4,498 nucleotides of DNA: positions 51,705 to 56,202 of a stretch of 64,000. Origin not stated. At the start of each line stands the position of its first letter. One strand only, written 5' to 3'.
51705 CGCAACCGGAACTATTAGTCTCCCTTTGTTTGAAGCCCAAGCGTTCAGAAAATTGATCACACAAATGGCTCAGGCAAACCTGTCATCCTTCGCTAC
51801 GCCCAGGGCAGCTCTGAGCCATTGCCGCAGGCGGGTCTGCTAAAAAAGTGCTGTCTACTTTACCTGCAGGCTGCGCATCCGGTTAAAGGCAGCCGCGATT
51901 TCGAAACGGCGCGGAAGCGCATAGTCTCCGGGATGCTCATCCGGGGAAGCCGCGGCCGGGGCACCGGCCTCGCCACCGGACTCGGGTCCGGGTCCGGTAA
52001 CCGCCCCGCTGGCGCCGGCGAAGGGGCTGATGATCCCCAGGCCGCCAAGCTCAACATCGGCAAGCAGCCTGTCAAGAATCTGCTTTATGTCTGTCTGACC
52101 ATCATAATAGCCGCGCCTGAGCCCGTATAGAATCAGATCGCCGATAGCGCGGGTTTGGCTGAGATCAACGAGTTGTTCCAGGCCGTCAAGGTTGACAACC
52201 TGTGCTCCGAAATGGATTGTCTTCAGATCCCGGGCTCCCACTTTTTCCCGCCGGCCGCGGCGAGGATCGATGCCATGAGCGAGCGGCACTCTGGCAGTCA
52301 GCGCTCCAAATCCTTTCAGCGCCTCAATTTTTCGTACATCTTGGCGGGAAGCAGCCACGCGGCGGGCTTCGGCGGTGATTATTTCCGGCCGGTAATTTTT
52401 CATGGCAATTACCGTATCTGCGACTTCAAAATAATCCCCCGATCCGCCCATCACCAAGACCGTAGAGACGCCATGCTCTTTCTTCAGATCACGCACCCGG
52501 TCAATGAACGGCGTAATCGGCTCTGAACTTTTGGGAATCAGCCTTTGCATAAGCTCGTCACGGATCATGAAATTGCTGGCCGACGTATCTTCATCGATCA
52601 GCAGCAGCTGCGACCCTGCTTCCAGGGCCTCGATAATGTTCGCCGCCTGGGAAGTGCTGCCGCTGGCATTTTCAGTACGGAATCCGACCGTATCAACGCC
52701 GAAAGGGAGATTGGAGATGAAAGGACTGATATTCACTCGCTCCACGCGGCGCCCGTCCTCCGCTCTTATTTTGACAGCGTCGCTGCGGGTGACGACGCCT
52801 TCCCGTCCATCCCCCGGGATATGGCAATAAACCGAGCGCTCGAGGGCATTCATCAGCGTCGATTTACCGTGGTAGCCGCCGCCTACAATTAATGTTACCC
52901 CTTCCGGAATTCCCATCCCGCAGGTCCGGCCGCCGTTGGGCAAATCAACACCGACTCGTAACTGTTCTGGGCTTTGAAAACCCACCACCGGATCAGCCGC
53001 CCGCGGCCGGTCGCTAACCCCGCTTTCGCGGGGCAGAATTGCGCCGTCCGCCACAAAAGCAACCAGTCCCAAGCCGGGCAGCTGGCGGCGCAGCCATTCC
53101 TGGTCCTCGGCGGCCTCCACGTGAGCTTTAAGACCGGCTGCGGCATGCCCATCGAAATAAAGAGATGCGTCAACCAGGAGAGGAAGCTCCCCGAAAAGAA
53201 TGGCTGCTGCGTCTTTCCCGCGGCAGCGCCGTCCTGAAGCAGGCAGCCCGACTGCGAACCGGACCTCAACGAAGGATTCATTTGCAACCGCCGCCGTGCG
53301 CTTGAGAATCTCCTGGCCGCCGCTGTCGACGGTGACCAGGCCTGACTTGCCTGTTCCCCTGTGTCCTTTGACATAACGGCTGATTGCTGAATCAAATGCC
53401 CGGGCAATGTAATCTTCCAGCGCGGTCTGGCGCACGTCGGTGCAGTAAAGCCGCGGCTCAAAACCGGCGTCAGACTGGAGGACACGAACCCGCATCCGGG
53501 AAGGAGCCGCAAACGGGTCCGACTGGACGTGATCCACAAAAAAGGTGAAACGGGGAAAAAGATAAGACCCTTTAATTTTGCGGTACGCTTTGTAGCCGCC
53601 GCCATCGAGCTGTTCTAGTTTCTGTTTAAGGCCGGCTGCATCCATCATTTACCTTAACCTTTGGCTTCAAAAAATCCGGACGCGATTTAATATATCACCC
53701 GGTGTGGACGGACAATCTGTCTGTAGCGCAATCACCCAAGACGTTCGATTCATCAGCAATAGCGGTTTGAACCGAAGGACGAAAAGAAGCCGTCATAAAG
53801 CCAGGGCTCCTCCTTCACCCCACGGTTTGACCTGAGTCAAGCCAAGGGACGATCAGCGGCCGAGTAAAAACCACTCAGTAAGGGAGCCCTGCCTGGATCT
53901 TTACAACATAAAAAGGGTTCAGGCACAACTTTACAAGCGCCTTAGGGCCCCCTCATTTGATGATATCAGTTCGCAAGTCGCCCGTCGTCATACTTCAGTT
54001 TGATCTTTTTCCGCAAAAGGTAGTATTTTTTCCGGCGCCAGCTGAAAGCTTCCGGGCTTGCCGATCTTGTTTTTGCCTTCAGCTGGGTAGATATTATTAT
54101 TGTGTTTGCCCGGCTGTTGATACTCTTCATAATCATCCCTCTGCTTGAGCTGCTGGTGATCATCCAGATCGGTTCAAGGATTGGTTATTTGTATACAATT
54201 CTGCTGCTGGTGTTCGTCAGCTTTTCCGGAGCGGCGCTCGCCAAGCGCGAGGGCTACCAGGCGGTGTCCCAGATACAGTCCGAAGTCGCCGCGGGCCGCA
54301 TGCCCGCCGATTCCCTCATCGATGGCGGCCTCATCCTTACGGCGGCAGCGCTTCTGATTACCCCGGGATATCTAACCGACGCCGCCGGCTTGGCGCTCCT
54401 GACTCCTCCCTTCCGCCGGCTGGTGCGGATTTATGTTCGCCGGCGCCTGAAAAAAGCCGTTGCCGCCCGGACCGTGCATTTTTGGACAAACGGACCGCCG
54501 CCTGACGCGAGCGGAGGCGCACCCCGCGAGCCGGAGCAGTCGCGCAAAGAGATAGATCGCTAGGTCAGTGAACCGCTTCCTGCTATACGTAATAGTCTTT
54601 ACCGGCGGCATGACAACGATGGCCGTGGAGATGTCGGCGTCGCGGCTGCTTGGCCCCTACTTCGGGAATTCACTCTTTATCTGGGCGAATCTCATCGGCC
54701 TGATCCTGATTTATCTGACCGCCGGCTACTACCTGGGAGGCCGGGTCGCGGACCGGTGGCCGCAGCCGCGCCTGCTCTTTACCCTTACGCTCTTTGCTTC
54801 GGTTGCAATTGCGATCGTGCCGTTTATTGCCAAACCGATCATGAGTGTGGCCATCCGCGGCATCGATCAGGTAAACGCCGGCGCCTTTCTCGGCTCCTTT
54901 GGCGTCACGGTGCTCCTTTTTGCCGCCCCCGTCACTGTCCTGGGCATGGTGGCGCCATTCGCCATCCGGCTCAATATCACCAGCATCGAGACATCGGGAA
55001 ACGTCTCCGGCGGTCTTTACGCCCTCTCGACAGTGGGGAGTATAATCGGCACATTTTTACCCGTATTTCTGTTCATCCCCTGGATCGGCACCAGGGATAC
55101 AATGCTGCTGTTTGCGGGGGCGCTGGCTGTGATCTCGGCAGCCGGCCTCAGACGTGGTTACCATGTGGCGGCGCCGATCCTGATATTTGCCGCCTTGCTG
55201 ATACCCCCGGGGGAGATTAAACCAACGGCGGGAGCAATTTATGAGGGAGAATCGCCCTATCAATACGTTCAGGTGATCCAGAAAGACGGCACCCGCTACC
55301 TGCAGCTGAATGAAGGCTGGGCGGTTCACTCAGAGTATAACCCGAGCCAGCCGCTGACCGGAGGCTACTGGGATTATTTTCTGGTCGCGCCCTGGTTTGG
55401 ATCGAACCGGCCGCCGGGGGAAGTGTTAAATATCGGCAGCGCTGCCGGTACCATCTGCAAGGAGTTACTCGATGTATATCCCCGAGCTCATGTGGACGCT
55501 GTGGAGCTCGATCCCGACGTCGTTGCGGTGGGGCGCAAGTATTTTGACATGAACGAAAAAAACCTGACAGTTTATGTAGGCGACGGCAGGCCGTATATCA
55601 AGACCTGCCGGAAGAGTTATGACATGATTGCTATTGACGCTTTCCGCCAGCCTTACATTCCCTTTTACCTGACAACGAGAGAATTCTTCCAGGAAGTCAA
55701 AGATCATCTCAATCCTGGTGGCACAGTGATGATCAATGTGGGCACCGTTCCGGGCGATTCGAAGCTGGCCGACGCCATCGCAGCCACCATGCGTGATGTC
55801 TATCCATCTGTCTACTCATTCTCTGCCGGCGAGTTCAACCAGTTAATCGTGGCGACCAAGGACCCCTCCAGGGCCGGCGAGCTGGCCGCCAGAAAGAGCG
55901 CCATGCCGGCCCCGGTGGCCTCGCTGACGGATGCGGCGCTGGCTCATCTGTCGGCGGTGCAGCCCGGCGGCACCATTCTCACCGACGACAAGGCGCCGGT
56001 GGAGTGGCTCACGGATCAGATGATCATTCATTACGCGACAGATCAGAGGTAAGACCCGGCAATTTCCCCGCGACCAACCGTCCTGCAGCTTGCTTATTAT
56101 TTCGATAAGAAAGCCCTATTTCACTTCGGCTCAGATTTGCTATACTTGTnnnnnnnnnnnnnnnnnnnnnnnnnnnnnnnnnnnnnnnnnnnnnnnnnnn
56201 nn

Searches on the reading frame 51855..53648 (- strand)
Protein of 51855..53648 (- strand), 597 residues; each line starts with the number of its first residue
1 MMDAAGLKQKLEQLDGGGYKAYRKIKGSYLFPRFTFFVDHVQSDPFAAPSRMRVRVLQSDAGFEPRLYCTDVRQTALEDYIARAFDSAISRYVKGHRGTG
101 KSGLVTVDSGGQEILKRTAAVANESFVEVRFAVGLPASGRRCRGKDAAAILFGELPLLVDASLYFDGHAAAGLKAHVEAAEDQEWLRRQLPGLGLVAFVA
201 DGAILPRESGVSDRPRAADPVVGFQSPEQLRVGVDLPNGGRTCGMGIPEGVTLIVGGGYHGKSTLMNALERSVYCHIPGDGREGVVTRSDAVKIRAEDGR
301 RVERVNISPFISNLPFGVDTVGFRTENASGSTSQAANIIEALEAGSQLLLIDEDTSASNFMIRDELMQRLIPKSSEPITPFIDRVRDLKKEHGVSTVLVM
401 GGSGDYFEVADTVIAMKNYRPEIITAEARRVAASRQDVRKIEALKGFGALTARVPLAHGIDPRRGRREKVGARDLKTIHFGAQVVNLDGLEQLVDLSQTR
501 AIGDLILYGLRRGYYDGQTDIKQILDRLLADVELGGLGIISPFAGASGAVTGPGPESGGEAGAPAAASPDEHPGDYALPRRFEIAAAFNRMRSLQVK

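Call 12: search_protein_families(library=pfam, proteins=[window:51855-53648:-])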
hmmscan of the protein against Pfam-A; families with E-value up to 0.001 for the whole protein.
window:51855-53648:- (597 aa): 3 families
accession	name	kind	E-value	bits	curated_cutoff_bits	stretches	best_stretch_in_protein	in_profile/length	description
PF09818.15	ABC_ATPase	-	2.4e-122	407.9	23.2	1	172-447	4-277/283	P-loop domain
PF20446.3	ABC_N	-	1.9e-49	168.1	26.5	1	6-164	3-160/162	ATPase of the ABC class N-terminal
PF21117.3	MRB1590_C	-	2.4e-27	96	27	2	469-551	1-82/102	MRB1590 C-terminal domain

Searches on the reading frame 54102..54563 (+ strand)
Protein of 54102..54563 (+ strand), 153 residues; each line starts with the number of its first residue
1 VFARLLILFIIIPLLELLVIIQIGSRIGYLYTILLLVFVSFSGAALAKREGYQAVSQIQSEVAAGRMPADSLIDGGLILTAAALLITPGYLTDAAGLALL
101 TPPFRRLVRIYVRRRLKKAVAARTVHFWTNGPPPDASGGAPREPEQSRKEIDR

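Call 12: search_protein_families(library=pfam, proteins=[window:54102-54563:+])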
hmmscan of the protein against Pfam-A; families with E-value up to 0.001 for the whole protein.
window:54102-54563:+ (153 aa): 1 family
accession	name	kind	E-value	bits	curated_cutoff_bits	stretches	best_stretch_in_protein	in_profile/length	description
PF04186.18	FxsA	-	8.7e-34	116.4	25.2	1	7-114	1-108/109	FxsA cytoplasmic membrane protein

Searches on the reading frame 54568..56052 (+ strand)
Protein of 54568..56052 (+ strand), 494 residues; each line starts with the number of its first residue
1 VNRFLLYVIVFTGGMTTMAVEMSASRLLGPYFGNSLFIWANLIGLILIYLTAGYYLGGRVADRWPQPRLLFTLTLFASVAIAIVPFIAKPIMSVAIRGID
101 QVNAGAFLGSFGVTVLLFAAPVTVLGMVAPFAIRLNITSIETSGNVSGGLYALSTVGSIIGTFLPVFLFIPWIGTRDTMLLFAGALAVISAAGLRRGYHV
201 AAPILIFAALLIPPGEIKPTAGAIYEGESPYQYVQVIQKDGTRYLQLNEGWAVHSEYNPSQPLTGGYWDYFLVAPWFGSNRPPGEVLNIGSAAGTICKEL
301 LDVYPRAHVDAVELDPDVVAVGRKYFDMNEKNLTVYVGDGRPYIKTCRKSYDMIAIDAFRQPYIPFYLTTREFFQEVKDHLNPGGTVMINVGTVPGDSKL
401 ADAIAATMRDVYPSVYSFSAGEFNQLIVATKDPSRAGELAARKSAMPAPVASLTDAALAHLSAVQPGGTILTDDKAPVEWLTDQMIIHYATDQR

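Call 12: search_protein_families(library=pfam, proteins=[window:54568-56052:+])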
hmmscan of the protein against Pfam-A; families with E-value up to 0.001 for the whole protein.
window:54568-56052:+ (494 aa): 5 families
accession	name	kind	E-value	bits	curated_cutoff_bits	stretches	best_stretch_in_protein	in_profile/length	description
PF01564.23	Spermine_synth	-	5.5e-13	49.3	22.9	1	283-416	19-157/186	Spermine/spermidine synthase domain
PF13649.12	Methyltransf_25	-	1.4e-06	29.4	27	1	286-385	1-97/97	Methyltransferase domain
PF05175.20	MTS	-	9.9e-06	25.7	23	1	283-389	32-138/170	Methyltransferase small domain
PF13847.12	Methyltransf_31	-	0.00079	19.6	27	0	285-391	6-111/145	Methyltransferase domain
PF08242.18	Methyltransf_12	-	0.00099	20.2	30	0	287-386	1-97/98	Methyltransferase domain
